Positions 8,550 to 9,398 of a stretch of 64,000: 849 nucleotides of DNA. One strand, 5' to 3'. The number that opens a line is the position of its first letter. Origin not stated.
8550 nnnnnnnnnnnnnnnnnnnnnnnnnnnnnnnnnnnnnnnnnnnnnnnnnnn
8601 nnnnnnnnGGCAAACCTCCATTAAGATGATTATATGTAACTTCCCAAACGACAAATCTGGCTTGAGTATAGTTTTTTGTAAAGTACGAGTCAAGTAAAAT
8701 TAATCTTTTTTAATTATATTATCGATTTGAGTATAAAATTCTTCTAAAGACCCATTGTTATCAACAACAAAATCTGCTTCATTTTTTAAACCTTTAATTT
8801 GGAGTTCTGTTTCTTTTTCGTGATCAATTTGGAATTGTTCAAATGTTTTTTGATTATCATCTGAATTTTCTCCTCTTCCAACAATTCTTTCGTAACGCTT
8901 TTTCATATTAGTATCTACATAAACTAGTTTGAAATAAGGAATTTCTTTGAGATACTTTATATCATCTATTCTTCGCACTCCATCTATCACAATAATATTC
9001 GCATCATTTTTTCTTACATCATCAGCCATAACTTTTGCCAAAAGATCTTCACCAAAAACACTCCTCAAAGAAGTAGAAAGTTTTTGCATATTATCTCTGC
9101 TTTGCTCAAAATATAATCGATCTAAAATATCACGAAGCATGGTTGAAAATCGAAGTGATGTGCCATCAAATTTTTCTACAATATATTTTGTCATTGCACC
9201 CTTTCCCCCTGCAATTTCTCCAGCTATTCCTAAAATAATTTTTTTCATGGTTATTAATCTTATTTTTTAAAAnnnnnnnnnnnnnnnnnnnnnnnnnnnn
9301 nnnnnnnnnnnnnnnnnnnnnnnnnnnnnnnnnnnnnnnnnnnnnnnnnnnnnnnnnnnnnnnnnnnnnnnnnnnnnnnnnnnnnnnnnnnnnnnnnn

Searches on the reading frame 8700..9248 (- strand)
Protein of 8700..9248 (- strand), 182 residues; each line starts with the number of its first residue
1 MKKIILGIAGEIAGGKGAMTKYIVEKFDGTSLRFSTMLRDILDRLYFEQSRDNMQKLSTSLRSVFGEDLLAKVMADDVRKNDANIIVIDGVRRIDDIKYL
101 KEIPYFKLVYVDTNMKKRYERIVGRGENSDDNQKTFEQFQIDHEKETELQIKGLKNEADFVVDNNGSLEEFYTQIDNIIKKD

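Call 3: search_protein_families(library=pfam, proteins=[window:8700-9248:-], max_evalue=0.01)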
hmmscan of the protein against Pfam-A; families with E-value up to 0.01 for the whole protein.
window:8700-9248:- (182 aa): 4 families
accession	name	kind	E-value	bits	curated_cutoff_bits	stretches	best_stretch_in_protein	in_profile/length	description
PF13207.12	AAA_17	-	6.6e-09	36.6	27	1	15-135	7-131/136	AAA domain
PF13238.12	AAA_18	-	2.8e-06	28.2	29.4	1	7-133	2-119/128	AAA domain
PF01121.26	CoaE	-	0.00031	20.9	27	0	108-169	126-179/180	Dephospho-CoA kinase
PF04275.20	P-mevalo_kinase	-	0.0012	19.2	33.8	1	43-102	52-110/114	Phosphomevalonate kinase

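Call 7: search_protein_families(library=ncbifam, proteins=[window:8700-9248:-], max_evalue=0.01)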
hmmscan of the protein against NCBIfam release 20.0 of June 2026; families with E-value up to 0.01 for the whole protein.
window:8700-9248:- (182 aa): 10 families
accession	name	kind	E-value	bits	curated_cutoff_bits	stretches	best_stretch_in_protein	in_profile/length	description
NF006226.0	PRK08356.1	equivalog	3.9e-24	85.5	189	1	2-181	4-192/195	hypothetical protein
TIGR01359.1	UMP_CMP_kin_fam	subfamily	5.8e-07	29.6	207.6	1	9-179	5-184/185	UMP-CMP kinase family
NF004018.0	PRK05480.1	equivalog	4.8e-06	26.2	180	0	2-53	5-51/210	uridine kinase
NF041025.1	antiphage_deaminase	equivalog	1.9e-05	23.8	400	1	77-179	101-206/437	anti-phage dCTP deaminase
TIGR00235.1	udk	equivalog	0.0001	22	220.3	0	78-169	101-192/207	uridine kinase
TIGR01360.1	aden_kin_iso1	equivalog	0.00045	19.9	284.1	1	5-175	5-181/188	adenylate kinase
NF001384.0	PRK00279.2-2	equivalog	0.0006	19.6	152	1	1-181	1-188/191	adenylate kinase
TIGR01223.1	Pmev_kin_anim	equivalog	0.0014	18.7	188.15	1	43-179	54-178/185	phosphomevalonate kinase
NF001379.0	PRK00279.1-1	equivalog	0.0063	15.9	268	1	1-126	1-124/216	adenylate kinase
NF006085.0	PRK08233.1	equivalog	0.0092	15.8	198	0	1-181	3-179/184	hypothetical protein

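Call 8: search_protein_families(library=phrogs, proteins=[window:8700-9248:-], max_evalue=0.001)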
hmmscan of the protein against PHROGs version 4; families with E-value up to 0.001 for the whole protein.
window:8700-9248:- (182 aa): 2 families
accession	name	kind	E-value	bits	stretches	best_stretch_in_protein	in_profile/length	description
phrog_139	-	other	4.9e-19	69.9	1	1-180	81-261/342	deoxynucleoside monophosphate kinase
phrog_10255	-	other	9e-05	23.3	1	64-180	71-191/230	kinase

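Call 9: find_encoding_contigs(protein=window:8700-9248:-, flank=10000, max_places=10)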
Protein window:8700-9248:- (182 aa): 19 contigs read that carry it; 10 places shown.
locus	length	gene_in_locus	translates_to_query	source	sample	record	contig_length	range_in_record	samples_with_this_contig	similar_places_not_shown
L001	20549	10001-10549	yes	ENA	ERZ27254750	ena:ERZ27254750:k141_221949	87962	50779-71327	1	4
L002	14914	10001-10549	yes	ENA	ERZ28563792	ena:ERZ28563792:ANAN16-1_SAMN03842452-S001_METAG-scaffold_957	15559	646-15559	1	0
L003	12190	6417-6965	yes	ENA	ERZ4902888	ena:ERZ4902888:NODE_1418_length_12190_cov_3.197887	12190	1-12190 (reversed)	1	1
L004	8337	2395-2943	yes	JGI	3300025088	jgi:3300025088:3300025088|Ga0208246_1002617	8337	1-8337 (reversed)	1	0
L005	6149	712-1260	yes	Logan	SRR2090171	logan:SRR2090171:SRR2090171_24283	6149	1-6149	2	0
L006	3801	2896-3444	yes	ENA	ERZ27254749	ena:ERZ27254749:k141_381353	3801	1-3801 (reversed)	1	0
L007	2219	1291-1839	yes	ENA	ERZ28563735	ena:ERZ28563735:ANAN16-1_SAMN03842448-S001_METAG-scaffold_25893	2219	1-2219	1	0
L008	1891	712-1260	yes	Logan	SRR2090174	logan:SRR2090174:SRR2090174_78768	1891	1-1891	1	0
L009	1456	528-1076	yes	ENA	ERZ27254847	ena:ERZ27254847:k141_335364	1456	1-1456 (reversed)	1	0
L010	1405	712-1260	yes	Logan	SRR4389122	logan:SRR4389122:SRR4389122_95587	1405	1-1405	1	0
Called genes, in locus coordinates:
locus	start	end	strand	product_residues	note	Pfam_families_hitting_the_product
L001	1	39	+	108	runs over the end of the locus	PF01588:tRNA_bind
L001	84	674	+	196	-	PF09335:VTT_dom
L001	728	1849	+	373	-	PF11104:PilM_2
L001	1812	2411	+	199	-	-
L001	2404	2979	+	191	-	-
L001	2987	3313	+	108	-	-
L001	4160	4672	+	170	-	-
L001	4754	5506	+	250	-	PF00849:PseudoU_synth_2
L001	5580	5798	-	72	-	-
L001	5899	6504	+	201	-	PF01245:Ribosomal_L19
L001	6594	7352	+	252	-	PF00551:Formyl_trans_N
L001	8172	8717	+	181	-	PF02357:NusG, PF00467:KOW (weak)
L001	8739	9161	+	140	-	PF03946:Ribosomal_L11_N, PF00298:Ribosomal_L11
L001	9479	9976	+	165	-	PF00383:dCMP_cyt_deam_1, PF14437:MafB19-deam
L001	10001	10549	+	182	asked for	PF13238:AAA_18 (weak), PF13207:AAA_17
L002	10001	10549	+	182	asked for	PF13238:AAA_18 (weak), PF13207:AAA_17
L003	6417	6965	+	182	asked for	PF13238:AAA_18 (weak), PF13207:AAA_17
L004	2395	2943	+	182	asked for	PF13238:AAA_18 (weak), PF13207:AAA_17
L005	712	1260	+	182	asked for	PF13238:AAA_18 (weak), PF13207:AAA_17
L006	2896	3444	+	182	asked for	PF13238:AAA_18 (weak), PF13207:AAA_17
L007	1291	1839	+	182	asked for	PF13238:AAA_18 (weak), PF13207:AAA_17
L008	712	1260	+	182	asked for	PF13238:AAA_18 (weak), PF13207:AAA_17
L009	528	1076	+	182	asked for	PF13238:AAA_18 (weak), PF13207:AAA_17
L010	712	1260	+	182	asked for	PF13238:AAA_18 (weak), PF13207:AAA_17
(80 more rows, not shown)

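Call 10: search_solved_structures(query=window:8700-9248:-, max_evalue=1, show_alignments=2)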
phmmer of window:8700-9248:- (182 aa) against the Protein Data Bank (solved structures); distinct sequences matched with E-value up to 1: 15.
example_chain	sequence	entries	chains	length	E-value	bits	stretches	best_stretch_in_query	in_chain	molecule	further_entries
3lw7_A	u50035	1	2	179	1.1e-10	45.2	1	8-178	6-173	Adenylate kinase related protein (AdkA-like)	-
3h0k_A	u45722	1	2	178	1.2e-10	45.1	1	8-178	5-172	UPF0200 protein SSO1041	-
7x7s_A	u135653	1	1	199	0.0014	22.1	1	3-175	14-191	Adenylate kinase isoenzyme 1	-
1z83_A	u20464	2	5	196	0.0018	21.7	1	5-175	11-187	Adenylate kinase 1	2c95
3adk_A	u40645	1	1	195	0.0028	21.1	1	3-175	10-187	ADENYLATE KINASE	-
8x1g_A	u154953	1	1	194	0.0059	20.1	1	3-175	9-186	Adenylate kinase isoenzyme 1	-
5ycf_B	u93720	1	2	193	0.0063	20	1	4-175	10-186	Adenylate kinase isoenzyme 1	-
5ycd_A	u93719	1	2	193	0.009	19.5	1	4-152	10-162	Adenylayte kinase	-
2if2_A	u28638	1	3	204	0.016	18.6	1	106-178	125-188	Dephospho-CoA kinase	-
7de3_A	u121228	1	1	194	0.016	18.6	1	3-175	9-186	Adenylate kinase isoenzyme 1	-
8pvw_A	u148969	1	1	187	0.047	17.1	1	4-151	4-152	Adenylate kinase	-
1tev_A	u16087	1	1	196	0.067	16.6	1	1-179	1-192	UMP-CMP kinase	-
7e9v_A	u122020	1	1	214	0.09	16.2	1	1-178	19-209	UMP-CMP kinase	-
4fum_A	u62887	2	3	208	0.73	13.2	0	95-129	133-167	Accumulation associated protein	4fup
1dek_A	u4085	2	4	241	0.76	13.2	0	149-180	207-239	DEOXYNUCLEOSIDE MONOPHOSPHATE KINASE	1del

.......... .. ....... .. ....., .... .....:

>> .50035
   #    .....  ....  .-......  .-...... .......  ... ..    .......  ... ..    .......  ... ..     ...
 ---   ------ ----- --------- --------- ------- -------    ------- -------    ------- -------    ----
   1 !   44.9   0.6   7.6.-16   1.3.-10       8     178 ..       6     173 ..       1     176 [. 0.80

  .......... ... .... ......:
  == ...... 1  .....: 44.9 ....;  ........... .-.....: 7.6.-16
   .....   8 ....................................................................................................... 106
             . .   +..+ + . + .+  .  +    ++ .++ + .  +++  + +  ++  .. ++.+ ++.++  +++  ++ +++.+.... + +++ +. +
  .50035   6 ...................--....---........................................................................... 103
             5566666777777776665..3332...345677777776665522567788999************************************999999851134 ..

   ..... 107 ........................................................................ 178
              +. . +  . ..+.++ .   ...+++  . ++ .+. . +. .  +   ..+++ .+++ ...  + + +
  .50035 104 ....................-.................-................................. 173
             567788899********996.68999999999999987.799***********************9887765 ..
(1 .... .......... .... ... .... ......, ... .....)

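Call 25: search_dna_similar(query=window:8700-9248:-, collection=phages, mode=protein, max_rows=10)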
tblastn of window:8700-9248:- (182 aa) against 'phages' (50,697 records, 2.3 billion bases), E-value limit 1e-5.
No match.

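Call 53: find_homologous_proteins(query=window:8700-9248:-, max_evalue=0.001)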
Query window:8700-9248:- (182 aa): 567 proteins with E <= 0.001 among 722 candidates; the best 120 are listed.
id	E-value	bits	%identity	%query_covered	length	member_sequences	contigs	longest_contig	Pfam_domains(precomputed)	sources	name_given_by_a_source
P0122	1.2e-110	385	100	100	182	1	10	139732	PF13207.13,PF13238.13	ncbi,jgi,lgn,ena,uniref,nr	ncbi:hypothetical protein A2442_00795 [Candidatus Campbellbacteria bacterium RIFOXYC2_FULL_35_25]|un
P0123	5.8e-74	266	66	98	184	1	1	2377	PF13207.13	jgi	-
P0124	8.2e-72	259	67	98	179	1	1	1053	PF01121.27,PF13207.13,PF13238.13,PF01712.26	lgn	-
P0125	2.5e-71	257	64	99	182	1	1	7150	PF21448.4,PF13207.13,PF13238.13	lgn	-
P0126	4.0e-71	257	66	99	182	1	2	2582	PF13207.13,PF13238.13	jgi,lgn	-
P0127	8.0e-71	256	66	98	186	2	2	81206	PF13207.13,PF13238.13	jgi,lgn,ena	jgi:dephospho-CoA kinase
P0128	1.7e-70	255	64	98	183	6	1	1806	PF01121.27,PF13207.13,PF13238.13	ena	-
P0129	1.8e-70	254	66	98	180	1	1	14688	PF13207.13,PF13238.13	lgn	-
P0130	3.8e-70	253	65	99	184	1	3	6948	PF13207.13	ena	-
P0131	9.9e-70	252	63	98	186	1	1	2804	PF13671.13,PF13207.13,PF13238.13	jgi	-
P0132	1.0e-69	252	64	100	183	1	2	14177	PF21448.4,PF13207.13,PF13238.13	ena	-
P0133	1.1e-69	252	65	99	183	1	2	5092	PF21448.4,PF13207.13,PF13238.13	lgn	-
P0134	1.5e-69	251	63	98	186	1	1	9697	PF21448.4,PF01121.27,PF13207.13,PF13238.13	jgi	jgi:dephospho-CoA kinase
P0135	1.8e-69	251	64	98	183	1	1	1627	PF13207.13,PF13238.13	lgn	-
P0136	1.9e-69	251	64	99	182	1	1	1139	PF13207.13,PF13238.13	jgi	jgi:dephospho-CoA kinase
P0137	2.4e-69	251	64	98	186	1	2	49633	PF21448.4,PF01121.27,PF00485.25,PF13207.13,PF13238.13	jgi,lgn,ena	jgi:dephospho-CoA kinase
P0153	5.5e-68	246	63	98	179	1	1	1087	PF21448.4,PF01121.27,PF13207.13,PF13238.13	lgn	-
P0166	3.5e-67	244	65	98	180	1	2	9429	PF21448.4,PF13207.13,PF13238.13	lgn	-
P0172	5.8e-67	243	62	97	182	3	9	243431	PF13207.13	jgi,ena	-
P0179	1.2e-66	242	64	99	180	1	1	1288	PF21448.4,PF13207.13,PF13238.13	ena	-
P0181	1.4e-66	242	62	99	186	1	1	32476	PF21448.4,PF13207.13,PF13238.13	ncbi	-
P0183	1.9e-66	241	61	98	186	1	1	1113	PF21448.4,PF01121.27,PF00485.25,PF13207.13,PF13238.13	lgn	-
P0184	2.5e-66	241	62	99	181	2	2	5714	PF21448.4,PF01121.27,PF13207.13,PF13238.13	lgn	-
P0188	3.0e-66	241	63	98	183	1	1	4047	PF21448.4,PF01121.27,PF13207.13,PF13238.13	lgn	-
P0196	5.6e-66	240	60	98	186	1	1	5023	PF21448.4,PF01121.27,PF00485.25,PF13207.13,PF13238.13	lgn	-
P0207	1.1e-65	239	62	99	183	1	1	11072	PF21448.4,PF01121.27,PF13207.13,PF13238.13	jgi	jgi:dephospho-CoA kinase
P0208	1.2e-65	239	64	99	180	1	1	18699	PF21448.4,PF13207.13,PF13238.13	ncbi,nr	ncbi:MAG: AAA family ATPase [bacterium]|nr:AAA family ATPase [bacterium]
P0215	1.8e-65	238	62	99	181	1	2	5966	PF21448.4,PF01121.27,PF13207.13,PF13238.13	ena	-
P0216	1.8e-65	238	61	99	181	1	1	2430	PF21448.4,PF01121.27,PF13207.13,PF13238.13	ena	-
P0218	2.1e-65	238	62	98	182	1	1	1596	PF21448.4,PF13207.13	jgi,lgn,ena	-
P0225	4.2e-65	237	63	99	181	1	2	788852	PF13207.13,PF13238.13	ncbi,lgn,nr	ncbi:MAG: AAA family ATPase [Candidatus Portnoybacteria bacterium]|nr:AAA family ATPase [Candidatus 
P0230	5.3e-65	237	61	99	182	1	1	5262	PF21448.4,PF13207.13,PF13238.13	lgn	-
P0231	5.6e-65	237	61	100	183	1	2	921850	PF13207.13,PF13238.13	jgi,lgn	jgi:dephospho-CoA kinase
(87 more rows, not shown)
